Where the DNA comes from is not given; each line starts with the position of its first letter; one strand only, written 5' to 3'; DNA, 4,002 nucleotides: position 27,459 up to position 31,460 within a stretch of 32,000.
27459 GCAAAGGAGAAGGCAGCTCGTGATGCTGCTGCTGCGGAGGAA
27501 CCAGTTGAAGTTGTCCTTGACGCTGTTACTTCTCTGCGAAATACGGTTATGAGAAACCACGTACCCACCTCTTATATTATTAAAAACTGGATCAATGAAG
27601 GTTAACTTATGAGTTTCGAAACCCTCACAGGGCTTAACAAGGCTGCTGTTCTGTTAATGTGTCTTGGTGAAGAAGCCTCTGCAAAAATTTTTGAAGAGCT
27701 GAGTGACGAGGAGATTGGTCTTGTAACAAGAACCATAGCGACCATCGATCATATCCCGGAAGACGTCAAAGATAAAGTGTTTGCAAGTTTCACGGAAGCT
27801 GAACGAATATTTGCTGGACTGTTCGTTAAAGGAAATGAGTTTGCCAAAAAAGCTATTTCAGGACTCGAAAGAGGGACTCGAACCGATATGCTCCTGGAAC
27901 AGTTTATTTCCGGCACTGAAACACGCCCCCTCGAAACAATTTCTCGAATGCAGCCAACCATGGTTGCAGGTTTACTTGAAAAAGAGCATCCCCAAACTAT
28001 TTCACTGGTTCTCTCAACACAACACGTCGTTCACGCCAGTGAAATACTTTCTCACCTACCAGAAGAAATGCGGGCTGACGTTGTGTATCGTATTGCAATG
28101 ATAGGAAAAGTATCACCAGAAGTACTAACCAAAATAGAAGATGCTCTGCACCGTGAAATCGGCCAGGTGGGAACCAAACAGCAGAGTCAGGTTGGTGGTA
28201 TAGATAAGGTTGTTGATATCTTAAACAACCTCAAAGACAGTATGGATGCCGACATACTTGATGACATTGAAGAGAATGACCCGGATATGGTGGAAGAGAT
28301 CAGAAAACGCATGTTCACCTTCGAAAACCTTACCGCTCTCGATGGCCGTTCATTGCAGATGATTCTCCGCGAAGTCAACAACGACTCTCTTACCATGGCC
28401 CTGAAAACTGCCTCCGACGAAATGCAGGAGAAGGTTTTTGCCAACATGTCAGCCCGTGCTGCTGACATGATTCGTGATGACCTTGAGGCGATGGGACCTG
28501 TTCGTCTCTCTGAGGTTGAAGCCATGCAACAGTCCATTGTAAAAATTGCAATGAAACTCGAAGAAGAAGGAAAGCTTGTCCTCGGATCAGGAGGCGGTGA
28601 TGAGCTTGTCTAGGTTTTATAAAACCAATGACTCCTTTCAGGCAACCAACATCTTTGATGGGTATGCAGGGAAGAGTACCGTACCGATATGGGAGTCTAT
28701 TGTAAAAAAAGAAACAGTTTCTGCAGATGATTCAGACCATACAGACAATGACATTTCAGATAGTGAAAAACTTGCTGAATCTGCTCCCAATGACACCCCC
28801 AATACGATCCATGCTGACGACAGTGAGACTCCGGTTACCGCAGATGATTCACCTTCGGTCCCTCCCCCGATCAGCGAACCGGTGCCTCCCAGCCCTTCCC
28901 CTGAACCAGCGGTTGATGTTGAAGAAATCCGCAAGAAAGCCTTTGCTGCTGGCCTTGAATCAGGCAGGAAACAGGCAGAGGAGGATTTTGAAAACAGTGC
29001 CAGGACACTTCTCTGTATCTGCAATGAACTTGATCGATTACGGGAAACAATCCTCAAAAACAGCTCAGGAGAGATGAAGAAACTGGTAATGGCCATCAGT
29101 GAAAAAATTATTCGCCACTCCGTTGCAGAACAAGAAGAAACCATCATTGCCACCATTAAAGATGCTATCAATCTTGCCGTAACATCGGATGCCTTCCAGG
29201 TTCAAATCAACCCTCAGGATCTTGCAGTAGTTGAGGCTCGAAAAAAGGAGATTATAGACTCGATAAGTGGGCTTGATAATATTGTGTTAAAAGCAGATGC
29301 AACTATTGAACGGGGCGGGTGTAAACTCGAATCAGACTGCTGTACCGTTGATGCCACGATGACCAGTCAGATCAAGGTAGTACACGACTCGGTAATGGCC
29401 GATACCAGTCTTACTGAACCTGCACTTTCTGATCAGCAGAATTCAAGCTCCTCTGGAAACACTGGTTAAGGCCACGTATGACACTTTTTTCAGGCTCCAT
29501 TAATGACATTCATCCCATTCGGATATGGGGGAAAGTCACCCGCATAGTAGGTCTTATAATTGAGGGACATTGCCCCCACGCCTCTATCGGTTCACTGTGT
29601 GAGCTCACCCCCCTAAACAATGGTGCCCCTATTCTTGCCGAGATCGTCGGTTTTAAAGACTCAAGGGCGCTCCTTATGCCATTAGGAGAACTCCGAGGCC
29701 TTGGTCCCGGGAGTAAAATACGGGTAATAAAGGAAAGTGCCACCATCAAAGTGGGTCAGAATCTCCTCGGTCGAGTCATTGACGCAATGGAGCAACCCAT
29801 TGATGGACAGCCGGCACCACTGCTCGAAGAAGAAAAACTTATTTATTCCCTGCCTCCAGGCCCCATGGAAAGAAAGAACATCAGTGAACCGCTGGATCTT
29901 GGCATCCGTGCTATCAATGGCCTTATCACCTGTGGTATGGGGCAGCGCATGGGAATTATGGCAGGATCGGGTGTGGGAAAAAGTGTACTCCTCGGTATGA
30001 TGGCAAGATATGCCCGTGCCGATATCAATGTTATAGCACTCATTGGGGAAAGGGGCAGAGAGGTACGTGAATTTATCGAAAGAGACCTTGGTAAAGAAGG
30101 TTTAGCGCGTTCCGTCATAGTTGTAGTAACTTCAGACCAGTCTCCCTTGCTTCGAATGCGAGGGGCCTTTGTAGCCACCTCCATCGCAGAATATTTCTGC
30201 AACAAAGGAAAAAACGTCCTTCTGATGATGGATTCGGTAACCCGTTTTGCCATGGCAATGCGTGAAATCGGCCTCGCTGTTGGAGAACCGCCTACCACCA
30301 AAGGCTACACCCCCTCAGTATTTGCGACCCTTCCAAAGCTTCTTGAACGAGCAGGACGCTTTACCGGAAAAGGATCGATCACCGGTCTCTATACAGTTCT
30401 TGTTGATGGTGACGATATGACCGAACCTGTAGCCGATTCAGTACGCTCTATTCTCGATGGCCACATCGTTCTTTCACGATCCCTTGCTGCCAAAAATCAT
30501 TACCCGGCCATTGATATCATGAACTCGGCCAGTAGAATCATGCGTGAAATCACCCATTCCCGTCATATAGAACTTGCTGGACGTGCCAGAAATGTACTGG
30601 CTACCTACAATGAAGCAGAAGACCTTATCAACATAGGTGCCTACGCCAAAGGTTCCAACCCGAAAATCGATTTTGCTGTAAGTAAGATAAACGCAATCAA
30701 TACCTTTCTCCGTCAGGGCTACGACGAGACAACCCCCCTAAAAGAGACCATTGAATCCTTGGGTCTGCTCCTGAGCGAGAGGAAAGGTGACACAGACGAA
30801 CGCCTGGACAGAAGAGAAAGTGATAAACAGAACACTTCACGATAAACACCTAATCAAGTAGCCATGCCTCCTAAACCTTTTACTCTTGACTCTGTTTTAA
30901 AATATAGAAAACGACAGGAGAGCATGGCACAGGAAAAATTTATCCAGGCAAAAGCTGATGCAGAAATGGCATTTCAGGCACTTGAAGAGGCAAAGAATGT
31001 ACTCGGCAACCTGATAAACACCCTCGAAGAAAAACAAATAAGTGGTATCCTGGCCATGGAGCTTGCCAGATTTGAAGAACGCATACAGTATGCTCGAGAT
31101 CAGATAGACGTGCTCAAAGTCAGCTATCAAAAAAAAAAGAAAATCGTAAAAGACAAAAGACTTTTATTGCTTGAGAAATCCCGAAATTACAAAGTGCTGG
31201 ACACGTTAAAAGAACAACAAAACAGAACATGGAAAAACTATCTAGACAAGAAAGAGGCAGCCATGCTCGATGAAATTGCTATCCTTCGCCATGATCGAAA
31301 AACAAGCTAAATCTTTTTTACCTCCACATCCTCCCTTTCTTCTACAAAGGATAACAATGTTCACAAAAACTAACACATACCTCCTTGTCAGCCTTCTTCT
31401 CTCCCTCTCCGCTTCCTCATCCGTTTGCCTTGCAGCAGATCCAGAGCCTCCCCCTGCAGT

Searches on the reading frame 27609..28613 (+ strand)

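Call 25: search_protein_families(library=pfam, proteins=[window:27609-28613:+], max_evalue=0.00001)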
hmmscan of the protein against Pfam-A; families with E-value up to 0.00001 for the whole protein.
window:27609-28613:+ (334 aa): 4 families
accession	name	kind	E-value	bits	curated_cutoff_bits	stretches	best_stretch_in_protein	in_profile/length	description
PF01706.21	FliG_C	-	1.7e-44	150.9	23.3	1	219-325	2-108/108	FliG C-terminal domain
PF14841.11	FliG_M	-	6.6e-33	113.2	25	1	116-190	1-75/76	FliG middle domain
PF14842.11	FliG_N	-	7.7e-29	100.8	25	1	6-107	2-103/104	FliG N-terminal domain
PF03448.22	MgtE_N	-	3.7e-06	27.9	25.9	0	114-158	37-81/102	MgtE intracellular N domain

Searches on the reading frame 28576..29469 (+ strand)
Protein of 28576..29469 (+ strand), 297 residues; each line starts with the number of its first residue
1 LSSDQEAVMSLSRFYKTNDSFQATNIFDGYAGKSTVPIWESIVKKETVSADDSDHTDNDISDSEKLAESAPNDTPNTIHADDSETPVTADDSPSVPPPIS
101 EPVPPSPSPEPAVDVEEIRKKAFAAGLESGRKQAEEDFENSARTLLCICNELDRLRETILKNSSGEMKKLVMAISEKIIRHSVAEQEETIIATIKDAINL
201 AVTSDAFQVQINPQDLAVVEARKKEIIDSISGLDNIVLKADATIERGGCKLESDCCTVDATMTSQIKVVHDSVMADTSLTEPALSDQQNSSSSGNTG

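Call 25: search_protein_families(library=pfam, proteins=[window:28576-29469:+], max_evalue=0.00001)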
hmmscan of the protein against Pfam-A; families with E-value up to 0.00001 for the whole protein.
window:28576-29469:+ (297 aa): 1 family
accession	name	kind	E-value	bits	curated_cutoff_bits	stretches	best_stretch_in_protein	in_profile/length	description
PF02108.21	FliH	-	1.8e-22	80.1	24.1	1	145-267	7-126/128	Flagellar assembly protein FliH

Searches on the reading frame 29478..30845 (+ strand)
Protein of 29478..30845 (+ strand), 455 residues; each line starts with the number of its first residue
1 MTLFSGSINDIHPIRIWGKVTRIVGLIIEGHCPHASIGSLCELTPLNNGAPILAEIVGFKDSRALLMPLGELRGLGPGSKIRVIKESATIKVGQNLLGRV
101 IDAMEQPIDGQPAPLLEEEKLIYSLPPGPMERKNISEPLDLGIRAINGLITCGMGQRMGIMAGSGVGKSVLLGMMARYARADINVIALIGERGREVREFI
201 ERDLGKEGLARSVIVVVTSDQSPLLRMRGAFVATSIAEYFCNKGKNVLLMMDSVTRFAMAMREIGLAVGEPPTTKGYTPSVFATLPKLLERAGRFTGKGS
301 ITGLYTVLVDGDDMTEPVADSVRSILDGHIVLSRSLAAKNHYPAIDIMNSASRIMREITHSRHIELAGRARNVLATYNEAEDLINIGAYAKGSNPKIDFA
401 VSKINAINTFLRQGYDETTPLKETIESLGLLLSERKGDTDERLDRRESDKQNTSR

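Call 25: search_protein_families(library=pfam, proteins=[window:29478-30845:+], max_evalue=0.00001)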
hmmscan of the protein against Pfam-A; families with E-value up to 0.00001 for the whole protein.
window:29478-30845:+ (455 aa): 2 families
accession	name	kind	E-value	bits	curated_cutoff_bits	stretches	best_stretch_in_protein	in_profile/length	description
PF00006.31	ATP-synt_ab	-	3.6e-90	301.7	29.5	1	142-352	1-213/213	ATP synthase alpha/beta family, nucleotide-binding domain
PF18269.6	T3SS_ATPase_C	-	3e-25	88.3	22.7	1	361-428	3-70/72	T3SS EscN ATPase C-terminal domain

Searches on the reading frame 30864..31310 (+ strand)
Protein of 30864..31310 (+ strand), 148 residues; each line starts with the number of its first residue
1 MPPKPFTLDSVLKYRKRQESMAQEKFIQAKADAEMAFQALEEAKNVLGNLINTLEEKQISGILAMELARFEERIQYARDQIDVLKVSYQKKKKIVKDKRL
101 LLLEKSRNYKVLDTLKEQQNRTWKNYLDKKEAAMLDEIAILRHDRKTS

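Call 25: search_protein_families(library=pfam, proteins=[window:30864-31310:+], max_evalue=0.00001)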
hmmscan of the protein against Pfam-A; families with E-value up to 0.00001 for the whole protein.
window:30864-31310:+ (148 aa): 1 family
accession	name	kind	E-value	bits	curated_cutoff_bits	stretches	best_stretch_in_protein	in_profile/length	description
PF02050.21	FliJ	-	5.7e-12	46.4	28.4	1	22-142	3-122/123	Flagellar FliJ protein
